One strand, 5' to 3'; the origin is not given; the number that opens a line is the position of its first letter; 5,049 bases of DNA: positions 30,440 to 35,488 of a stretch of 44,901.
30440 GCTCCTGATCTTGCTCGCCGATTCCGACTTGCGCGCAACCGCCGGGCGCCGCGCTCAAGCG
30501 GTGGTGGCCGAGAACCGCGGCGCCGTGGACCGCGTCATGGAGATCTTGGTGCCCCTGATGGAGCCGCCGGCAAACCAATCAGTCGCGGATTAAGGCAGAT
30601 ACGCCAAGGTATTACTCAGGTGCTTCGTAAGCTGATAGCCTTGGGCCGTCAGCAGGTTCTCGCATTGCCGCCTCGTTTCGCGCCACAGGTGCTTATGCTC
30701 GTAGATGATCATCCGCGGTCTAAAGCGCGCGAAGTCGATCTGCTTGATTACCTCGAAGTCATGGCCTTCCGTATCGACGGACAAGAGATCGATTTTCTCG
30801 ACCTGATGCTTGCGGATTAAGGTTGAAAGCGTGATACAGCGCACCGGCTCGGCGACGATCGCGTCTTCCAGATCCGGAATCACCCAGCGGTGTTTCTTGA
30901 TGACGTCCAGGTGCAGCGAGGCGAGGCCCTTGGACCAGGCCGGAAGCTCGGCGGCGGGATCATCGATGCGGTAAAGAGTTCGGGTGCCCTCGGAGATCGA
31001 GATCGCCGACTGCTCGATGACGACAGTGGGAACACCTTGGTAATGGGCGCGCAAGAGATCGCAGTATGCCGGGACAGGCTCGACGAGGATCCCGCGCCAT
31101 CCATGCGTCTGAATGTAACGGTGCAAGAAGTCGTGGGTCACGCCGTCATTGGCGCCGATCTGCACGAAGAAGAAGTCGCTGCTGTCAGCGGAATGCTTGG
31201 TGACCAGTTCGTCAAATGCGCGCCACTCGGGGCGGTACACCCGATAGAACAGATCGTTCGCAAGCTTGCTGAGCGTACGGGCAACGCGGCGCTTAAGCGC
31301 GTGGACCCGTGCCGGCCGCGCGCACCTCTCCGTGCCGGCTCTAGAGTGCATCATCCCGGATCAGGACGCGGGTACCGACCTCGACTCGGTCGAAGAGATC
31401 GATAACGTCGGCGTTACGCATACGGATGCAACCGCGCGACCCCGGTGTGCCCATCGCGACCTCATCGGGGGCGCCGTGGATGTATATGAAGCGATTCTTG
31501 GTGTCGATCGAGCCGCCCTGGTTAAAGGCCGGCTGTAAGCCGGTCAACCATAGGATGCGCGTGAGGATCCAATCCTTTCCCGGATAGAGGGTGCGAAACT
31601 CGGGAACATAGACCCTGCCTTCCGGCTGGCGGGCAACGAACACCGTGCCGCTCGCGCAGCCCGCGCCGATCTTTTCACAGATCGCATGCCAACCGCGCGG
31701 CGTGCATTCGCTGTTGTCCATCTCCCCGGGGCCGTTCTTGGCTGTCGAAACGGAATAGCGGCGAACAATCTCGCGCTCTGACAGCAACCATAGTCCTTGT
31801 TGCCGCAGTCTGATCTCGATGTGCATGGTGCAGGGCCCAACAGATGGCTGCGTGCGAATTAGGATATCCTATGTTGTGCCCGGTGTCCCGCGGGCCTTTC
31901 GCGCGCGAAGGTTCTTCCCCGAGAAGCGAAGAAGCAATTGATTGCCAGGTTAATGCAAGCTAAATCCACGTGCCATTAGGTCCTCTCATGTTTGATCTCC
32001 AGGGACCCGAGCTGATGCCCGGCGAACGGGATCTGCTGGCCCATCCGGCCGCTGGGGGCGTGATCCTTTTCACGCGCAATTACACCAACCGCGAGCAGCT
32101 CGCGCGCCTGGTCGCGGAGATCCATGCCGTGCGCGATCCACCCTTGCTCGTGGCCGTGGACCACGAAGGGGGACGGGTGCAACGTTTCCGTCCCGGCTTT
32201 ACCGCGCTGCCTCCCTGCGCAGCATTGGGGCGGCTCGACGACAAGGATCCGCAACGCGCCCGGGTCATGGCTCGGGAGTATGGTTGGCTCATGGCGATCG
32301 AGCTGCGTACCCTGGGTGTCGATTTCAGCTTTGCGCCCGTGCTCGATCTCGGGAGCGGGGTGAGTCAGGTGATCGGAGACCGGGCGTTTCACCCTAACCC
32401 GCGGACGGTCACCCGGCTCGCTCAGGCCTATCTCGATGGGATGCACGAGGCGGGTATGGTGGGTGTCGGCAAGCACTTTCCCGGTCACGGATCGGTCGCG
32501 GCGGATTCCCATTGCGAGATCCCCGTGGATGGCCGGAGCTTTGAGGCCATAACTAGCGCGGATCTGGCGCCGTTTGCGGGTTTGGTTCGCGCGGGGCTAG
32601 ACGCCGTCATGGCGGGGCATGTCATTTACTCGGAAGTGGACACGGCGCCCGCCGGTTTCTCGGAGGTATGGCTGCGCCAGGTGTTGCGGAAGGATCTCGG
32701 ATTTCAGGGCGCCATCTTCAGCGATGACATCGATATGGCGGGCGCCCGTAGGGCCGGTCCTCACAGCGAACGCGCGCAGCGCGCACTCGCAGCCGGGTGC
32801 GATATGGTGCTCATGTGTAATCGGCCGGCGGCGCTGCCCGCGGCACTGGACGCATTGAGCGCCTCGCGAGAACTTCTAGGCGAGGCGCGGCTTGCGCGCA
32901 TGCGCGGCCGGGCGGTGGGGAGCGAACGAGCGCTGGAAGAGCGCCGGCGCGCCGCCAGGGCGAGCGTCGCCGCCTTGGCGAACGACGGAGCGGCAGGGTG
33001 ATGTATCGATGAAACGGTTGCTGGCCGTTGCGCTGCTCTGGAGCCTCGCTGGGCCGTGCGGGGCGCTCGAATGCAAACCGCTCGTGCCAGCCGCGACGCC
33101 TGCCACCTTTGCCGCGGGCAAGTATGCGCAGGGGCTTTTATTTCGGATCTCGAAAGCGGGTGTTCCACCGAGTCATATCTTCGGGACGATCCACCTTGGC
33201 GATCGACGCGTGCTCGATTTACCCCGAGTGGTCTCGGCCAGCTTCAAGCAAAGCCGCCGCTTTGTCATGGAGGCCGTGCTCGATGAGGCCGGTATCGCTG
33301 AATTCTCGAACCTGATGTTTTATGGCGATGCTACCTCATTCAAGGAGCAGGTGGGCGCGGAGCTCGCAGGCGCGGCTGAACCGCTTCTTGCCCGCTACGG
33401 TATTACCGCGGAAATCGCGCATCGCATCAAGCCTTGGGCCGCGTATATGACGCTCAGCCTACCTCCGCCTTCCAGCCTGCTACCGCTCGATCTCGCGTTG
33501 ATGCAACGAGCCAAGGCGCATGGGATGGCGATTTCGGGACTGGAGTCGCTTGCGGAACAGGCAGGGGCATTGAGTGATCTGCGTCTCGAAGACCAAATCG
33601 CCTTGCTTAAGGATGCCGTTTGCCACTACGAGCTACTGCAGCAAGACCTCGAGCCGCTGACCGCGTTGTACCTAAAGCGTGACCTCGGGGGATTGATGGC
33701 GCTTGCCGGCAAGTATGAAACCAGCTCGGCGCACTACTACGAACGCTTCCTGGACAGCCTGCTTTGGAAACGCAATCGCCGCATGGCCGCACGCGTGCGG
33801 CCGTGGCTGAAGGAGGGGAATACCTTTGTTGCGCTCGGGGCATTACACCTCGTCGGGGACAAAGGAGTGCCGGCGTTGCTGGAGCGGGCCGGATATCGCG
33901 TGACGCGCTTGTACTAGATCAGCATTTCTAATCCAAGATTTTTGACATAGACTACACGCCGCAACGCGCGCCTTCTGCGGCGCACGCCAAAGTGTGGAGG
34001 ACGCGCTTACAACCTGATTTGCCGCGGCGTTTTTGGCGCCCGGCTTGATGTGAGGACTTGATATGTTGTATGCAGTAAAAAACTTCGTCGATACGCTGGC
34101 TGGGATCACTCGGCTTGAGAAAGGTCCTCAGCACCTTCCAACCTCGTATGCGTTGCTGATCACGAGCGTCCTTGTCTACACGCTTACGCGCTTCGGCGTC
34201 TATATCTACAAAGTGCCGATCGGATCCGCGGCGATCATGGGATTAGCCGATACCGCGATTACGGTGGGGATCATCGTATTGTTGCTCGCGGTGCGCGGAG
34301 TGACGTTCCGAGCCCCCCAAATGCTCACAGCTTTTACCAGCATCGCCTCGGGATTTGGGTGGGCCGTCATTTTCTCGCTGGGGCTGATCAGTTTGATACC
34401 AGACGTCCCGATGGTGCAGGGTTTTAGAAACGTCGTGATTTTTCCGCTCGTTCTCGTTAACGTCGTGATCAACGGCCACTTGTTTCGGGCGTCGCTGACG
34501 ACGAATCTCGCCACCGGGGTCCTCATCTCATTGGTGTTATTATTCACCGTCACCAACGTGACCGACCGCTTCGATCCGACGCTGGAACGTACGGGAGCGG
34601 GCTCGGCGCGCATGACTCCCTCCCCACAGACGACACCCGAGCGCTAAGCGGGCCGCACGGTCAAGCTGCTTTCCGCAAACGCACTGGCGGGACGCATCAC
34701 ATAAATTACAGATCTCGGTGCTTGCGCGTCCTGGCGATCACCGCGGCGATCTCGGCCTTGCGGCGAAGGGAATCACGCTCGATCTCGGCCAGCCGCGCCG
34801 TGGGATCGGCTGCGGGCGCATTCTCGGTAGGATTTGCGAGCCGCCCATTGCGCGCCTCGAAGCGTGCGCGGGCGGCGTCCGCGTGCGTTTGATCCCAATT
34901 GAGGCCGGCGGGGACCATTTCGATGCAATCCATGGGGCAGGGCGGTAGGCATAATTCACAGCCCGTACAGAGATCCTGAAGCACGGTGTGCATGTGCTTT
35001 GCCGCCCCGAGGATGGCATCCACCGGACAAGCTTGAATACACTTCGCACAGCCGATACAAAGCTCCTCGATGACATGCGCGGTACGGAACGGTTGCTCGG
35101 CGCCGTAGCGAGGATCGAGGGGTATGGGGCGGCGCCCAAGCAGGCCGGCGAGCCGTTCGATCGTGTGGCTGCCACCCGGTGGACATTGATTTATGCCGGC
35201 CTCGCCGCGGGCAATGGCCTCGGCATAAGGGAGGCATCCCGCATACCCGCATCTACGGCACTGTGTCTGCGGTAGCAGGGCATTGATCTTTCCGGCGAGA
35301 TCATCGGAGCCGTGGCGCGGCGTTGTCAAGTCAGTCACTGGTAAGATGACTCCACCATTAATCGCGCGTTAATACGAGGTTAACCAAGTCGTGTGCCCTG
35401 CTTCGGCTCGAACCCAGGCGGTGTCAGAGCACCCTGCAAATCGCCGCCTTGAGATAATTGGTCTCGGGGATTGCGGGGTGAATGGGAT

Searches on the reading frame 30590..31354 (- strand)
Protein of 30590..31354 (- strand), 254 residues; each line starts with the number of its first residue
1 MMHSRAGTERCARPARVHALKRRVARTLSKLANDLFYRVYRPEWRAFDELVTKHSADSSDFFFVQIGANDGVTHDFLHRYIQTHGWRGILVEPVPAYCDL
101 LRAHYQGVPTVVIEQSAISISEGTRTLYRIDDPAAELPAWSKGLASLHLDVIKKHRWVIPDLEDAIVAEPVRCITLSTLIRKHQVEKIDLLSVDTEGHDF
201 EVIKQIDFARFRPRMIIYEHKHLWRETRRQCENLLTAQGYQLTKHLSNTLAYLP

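Call 11: search_protein_families(library=pfam, proteins=[window:30590-31354:-])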
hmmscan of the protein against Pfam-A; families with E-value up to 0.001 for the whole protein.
window:30590-31354:- (254 aa): 1 family
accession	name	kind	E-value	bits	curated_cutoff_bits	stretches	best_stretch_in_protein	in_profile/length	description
PF05050.19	Methyltransf_21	-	6.9e-22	78.8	22.7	1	65-241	1-172/173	Methyltransferase FkbM domain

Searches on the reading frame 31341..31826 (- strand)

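Call 11: search_protein_families(library=pfam, proteins=[window:31341-31826:-])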
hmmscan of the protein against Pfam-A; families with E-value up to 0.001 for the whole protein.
window:31341-31826:- (161 aa): 1 family
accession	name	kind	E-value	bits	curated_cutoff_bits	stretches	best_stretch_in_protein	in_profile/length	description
PF03734.19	YkuD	-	5.6e-20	72.8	23.4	1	2-156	3-146/146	L,D-transpeptidase catalytic domain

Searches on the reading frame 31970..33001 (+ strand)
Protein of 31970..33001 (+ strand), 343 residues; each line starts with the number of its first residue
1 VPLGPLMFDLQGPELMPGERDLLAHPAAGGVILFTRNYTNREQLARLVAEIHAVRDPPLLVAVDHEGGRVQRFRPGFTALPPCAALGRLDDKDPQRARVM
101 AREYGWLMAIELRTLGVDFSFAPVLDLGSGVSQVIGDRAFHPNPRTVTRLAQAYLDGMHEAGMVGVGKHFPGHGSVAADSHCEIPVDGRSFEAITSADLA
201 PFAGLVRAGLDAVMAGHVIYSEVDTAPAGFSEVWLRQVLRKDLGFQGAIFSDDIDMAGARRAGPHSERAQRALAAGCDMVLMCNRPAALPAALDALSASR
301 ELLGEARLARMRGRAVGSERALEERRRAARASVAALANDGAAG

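Call 11: search_protein_families(library=pfam, proteins=[window:31970-33001:+])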
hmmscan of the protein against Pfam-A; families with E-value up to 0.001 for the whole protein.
window:31970-33001:+ (343 aa): 1 family
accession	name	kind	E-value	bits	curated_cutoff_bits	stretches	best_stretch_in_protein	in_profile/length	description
PF00933.27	Glyco_hydro_3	-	2.9e-83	280.4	27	1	19-303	20-306/316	Glycosyl hydrolase family 3 N terminal domain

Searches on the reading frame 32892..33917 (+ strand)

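Call 11: search_protein_families(library=pfam, proteins=[window:32892-33917:+])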
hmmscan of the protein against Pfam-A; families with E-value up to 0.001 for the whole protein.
window:32892-33917:+ (341 aa): 1 family
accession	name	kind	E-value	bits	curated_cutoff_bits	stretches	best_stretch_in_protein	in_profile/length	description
PF01963.22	TraB_PrgY_gumN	-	4.6e-53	181.2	26.8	1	82-339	1-263/263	TraB/PrgY/gumN family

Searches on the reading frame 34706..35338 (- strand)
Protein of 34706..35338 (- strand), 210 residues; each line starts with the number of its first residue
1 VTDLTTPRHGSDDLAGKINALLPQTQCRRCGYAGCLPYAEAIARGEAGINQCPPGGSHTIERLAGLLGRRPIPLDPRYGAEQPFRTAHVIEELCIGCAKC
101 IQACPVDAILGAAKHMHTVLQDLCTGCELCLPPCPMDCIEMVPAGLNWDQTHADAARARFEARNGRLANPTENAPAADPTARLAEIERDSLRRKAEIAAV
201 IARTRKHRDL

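Call 14: search_protein_families(library=pfam, proteins=[window:34706-35338:-], max_evalue=0.00001)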
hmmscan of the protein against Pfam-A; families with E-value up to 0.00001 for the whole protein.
window:34706-35338:- (210 aa): 6 families
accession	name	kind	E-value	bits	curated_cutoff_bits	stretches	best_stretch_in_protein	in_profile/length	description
PF14697.11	Fer4_21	-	8.4e-18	64.7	35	1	87-141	1-59/59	4Fe-4S dicluster domain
PF04060.18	FeS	-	2.4e-15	56.4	23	1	22-54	1-33/33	Putative Fe-S cluster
PF00037.32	Fer4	-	9.1e-11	41.6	21.1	1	88-109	2-23/24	4Fe-4S binding domain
PF12838.12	Fer4_7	-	1.9e-07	31.9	27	0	27-108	5-52/52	4Fe-4S dicluster domain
PF25160.1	LdpA_Fe-S-bd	-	2.6e-07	30.7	27.6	0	86-110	20-44/49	LdpA Fe-S cluster-binding domain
PF12797.12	Fer4_2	-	6.2e-06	26.3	24.5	0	89-106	5-22/22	4Fe-4S binding domain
